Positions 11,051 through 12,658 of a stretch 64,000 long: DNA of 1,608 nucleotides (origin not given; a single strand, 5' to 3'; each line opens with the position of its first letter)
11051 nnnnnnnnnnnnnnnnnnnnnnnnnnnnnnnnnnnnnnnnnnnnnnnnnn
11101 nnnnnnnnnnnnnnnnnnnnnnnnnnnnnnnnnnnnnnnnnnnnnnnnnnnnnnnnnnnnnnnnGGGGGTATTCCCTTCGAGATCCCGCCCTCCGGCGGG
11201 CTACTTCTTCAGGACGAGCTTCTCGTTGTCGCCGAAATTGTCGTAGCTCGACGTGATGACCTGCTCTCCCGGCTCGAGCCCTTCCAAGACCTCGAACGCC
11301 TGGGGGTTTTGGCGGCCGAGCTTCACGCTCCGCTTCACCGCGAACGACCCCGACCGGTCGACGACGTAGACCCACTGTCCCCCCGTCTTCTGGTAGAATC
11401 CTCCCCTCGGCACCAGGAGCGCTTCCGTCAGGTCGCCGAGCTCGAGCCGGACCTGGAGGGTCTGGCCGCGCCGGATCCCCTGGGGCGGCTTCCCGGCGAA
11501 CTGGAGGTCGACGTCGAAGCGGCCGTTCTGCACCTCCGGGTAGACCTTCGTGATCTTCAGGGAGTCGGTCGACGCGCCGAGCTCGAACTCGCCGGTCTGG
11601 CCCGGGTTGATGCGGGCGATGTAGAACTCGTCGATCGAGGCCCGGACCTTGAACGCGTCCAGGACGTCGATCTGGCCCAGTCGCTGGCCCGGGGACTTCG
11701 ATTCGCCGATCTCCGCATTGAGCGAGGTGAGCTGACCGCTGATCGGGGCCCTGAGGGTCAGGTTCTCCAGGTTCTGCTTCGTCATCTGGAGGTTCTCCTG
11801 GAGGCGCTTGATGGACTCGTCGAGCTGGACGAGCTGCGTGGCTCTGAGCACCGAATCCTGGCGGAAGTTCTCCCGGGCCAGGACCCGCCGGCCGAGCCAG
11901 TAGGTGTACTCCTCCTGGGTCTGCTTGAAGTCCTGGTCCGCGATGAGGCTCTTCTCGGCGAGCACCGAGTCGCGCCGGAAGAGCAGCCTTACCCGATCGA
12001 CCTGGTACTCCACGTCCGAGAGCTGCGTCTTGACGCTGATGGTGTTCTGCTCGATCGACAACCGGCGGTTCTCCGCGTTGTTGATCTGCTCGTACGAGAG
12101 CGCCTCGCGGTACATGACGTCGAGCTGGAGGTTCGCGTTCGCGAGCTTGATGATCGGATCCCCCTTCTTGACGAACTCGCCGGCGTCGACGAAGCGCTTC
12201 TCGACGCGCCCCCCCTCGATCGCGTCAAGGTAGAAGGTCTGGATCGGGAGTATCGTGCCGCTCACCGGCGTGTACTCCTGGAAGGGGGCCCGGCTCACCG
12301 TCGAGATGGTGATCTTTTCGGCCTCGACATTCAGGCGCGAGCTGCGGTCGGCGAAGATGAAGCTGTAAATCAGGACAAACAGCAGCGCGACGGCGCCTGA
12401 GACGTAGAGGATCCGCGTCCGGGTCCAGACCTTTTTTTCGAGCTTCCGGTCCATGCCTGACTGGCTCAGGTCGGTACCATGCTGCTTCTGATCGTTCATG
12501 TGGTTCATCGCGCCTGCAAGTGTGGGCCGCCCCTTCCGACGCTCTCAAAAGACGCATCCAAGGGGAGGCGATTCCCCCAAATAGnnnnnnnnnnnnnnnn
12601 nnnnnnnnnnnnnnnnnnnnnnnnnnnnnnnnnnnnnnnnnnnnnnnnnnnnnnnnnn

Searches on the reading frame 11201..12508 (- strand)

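Call 78: search_protein_families(library=pfam, proteins=[window:11201-12508:-], max_evalue=0.00001)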
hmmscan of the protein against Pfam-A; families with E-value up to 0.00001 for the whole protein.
window:11201-12508:- (435 aa): 2 families
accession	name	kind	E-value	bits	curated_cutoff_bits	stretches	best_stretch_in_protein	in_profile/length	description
PF13437.12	HlyD_3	-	2.5e-14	54.3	22.2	1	251-341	1-97/106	HlyD family secretion protein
PF16576.10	HlyD_D23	-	2.6e-12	46.9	30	1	163-327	23-189/214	Barrel-sandwich domain of CusB or HlyD membrane-fusion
